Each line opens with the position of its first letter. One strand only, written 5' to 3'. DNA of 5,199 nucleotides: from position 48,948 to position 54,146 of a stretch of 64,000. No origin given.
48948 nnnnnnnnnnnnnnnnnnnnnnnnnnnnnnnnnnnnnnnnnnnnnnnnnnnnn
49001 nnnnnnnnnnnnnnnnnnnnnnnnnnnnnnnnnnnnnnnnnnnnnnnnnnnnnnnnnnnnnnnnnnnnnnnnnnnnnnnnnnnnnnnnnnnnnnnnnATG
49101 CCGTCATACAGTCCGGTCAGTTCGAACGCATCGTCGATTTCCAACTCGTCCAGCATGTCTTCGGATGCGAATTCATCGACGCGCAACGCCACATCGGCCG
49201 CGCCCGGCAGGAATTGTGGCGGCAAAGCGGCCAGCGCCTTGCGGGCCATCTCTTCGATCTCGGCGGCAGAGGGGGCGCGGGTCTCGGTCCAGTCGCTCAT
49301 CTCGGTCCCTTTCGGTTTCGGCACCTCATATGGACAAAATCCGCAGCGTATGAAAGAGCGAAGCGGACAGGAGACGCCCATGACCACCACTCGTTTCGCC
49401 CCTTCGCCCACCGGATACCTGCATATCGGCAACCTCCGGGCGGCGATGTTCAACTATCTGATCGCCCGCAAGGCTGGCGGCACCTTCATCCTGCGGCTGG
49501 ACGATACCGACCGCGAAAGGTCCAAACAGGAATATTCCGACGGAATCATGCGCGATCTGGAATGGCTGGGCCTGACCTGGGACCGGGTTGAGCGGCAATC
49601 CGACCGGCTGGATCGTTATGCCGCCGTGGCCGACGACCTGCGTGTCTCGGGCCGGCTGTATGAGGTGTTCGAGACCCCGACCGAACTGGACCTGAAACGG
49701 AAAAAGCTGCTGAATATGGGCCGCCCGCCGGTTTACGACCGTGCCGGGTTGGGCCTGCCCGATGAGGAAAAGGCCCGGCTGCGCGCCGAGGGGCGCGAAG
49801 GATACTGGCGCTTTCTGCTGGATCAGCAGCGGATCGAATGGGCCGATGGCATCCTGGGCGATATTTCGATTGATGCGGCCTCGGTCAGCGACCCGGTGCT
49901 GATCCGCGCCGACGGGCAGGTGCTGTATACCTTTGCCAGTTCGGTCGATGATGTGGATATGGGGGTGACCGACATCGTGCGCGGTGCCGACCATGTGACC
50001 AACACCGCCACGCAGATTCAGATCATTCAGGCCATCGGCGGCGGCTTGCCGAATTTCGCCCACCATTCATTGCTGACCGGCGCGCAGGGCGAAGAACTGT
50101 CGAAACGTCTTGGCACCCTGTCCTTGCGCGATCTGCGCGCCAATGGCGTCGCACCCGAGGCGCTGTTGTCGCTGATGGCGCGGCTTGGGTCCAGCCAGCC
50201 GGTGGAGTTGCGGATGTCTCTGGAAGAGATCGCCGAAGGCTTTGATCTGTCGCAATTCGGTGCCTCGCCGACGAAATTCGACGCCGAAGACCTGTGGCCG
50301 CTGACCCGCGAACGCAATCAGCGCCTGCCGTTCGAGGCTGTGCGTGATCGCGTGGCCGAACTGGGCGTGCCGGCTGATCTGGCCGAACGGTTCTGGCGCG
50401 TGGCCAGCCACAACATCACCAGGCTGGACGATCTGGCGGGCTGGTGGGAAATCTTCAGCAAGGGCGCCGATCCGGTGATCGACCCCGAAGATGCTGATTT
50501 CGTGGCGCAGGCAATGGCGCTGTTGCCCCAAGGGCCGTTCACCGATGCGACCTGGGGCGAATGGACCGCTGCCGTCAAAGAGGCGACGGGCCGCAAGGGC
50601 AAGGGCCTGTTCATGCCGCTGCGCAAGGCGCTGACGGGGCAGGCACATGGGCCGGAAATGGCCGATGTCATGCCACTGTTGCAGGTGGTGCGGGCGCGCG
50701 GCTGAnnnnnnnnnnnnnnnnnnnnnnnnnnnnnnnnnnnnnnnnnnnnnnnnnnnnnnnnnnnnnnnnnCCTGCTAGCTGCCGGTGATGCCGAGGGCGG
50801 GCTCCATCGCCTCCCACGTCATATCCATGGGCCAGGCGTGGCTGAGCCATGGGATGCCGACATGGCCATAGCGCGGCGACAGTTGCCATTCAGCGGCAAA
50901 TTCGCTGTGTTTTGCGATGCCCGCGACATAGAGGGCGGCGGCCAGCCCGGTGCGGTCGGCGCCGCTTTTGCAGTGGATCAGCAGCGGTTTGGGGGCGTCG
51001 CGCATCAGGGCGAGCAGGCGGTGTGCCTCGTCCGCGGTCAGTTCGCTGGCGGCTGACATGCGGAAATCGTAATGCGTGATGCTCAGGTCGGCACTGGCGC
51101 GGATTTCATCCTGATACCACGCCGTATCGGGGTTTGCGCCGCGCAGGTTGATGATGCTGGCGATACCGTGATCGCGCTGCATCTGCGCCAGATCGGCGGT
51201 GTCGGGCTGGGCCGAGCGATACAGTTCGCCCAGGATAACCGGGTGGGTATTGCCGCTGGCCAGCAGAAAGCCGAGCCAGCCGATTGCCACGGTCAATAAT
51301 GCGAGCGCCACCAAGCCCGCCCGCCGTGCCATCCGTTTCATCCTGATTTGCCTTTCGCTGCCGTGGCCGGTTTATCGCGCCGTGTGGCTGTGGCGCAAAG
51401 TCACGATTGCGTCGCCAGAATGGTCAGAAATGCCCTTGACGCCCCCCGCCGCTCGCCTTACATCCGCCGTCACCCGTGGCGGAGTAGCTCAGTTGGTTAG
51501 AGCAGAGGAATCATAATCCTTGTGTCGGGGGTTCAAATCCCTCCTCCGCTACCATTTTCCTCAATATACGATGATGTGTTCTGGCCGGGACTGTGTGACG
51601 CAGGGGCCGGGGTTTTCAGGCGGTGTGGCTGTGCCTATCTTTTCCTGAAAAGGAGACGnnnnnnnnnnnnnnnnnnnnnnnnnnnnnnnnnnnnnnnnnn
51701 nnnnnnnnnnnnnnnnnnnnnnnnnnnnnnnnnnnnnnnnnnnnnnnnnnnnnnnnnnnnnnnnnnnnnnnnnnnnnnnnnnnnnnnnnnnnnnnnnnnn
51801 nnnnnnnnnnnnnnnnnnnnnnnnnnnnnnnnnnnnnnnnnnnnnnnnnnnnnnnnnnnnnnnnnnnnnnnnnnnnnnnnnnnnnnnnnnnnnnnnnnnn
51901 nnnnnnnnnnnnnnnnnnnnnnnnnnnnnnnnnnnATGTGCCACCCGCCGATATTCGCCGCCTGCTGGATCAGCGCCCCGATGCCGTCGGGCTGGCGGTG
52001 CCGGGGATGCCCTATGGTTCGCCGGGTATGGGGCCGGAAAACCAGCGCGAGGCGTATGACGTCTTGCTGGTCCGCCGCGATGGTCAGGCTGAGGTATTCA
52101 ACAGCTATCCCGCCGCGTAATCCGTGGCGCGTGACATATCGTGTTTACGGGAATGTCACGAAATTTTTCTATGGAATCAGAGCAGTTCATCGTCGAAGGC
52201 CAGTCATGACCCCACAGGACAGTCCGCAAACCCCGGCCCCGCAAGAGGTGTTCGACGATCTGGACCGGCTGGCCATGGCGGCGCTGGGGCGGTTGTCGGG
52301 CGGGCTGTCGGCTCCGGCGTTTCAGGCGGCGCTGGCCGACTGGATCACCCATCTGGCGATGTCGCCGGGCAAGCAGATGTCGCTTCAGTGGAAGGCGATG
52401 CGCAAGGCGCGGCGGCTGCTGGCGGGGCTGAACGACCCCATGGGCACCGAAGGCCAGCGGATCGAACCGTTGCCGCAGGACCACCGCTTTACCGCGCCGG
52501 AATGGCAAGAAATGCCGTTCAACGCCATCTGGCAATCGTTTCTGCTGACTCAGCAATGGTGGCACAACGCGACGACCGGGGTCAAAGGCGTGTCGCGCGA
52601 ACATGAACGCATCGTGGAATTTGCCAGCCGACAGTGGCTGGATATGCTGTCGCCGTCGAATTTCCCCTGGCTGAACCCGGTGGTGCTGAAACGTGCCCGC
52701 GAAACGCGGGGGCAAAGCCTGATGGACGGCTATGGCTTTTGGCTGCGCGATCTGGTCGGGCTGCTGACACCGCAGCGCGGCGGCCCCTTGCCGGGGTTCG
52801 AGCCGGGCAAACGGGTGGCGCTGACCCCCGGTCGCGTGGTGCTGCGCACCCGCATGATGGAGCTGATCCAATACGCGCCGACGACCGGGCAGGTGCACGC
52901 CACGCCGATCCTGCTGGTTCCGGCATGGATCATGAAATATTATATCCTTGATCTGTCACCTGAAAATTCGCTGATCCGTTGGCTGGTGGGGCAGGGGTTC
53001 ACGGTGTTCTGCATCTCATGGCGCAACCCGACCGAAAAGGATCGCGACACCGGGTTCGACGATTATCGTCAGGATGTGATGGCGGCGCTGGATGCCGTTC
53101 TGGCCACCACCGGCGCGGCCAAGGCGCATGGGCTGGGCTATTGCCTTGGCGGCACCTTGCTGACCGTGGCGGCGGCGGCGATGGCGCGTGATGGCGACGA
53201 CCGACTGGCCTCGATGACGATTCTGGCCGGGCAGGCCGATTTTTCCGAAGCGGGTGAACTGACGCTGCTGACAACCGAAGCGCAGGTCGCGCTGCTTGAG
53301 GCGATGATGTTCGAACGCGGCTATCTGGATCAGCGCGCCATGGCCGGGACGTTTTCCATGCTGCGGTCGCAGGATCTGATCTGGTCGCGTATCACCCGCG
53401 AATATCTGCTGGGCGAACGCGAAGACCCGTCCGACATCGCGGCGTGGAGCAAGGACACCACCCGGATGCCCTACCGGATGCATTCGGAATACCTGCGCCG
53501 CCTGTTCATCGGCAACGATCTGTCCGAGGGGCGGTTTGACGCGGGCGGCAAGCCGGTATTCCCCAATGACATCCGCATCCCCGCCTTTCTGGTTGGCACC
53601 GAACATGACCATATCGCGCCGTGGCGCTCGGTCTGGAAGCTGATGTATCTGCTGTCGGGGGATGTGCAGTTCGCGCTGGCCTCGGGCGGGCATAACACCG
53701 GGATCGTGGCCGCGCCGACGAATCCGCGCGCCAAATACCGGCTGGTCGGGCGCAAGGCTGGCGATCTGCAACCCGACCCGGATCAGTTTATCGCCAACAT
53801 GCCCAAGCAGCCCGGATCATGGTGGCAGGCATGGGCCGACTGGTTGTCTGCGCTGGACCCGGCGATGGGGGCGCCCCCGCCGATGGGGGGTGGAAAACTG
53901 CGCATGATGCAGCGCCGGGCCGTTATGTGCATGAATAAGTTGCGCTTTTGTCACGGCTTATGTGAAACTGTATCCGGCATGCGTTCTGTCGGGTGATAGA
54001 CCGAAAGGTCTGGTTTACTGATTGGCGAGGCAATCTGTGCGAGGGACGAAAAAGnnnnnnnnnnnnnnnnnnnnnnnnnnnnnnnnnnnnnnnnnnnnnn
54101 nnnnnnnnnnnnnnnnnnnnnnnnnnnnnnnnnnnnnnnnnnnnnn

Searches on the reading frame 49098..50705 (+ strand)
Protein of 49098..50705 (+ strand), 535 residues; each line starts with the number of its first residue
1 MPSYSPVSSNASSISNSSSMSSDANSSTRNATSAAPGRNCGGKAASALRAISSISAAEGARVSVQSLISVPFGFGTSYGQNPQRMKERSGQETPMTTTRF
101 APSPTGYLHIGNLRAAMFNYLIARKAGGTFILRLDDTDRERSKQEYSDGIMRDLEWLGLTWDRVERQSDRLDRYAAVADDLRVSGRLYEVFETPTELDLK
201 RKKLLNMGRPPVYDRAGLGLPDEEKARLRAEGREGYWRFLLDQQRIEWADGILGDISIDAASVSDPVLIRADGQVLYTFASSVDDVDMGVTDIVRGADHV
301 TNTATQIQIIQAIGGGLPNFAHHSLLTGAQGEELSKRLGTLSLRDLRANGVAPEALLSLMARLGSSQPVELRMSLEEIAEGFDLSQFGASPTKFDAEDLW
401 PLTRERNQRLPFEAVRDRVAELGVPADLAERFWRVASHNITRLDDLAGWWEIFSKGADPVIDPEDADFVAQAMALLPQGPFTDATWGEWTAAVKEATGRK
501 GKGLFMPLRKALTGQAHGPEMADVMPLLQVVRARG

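Call 48: search_protein_families(library=pfam, proteins=[window:49098-50705:+], max_evalue=0.0001)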
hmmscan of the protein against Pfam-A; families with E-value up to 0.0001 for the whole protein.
window:49098-50705:+ (535 aa): 2 families
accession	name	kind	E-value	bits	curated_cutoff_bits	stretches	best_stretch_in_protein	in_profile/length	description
PF00749.27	tRNA-synt_1c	-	1.5e-72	244.6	23.4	1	97-400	3-313/314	tRNA synthetases class I (E and Q), catalytic domain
PF19269.4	Anticodon_2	-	8.2e-07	29.9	23.6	1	466-528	65-128/141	Anticodon binding domain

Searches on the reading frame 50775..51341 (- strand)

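Call 48: search_protein_families(library=pfam, proteins=[window:50775-51341:-], max_evalue=0.0001)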
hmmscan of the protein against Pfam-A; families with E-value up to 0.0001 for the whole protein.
window:50775-51341:- (188 aa): 4 families
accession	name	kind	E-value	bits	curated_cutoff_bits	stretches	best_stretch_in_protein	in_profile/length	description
PF13350.11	Y_phosphatase3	-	1.2e-10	42.3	22.2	1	35-139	23-150/240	Tyrosine phosphatase family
PF22784.1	PTP-SAK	-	2.3e-07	31.4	27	1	45-152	17-122/153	Swiss Army Knife protein, DSP-PTPase phosphatase domain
PF22785.1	Tc-R-P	-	3.6e-07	31.1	27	1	44-139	9-101/106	Polymorphic toxin system, DSP-PTPase phosphatase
PF22741.1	PTP-NADK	-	5.8e-07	29.5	27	1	40-143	30-133/163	DSP-PTPase phosphatase fused to NAD+ Kinase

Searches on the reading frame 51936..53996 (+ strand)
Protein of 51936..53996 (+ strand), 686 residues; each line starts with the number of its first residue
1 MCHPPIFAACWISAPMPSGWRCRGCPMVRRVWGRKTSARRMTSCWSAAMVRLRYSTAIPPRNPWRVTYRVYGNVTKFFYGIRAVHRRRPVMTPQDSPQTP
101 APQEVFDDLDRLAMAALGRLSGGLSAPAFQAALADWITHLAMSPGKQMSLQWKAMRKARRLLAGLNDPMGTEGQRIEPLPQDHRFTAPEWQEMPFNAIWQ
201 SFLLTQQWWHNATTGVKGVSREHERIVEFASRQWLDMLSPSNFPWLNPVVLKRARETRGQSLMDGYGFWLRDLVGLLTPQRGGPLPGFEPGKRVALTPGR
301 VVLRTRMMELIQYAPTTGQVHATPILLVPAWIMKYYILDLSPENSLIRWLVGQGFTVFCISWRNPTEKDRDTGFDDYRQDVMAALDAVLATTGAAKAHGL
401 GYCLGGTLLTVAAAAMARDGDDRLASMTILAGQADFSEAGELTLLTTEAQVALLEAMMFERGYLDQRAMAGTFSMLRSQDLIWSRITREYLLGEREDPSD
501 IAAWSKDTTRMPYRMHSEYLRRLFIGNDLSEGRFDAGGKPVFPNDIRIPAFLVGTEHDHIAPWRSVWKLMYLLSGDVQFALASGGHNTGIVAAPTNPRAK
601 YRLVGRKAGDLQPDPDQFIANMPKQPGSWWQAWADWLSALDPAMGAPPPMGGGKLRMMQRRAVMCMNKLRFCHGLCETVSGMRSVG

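Call 48: search_protein_families(library=pfam, proteins=[window:51936-53996:+], max_evalue=0.0001)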
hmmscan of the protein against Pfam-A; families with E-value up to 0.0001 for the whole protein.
window:51936-53996:+ (686 aa): 3 families
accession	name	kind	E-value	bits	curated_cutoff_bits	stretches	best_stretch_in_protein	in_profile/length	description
PF07167.19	PhaC_N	-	4.9e-52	176.6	23.7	1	181-350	1-173/173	Poly-beta-hydroxybutyrate polymerase (PhaC) N-terminus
PF00561.26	Abhydrolase_1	-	2.7e-13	50.6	25.8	1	324-588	2-240/245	alpha/beta hydrolase fold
PF12551.13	PHBC_N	-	2e-12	47.1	25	1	106-146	3-43/43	Poly-beta-hydroxybutyrate polymerase N terminal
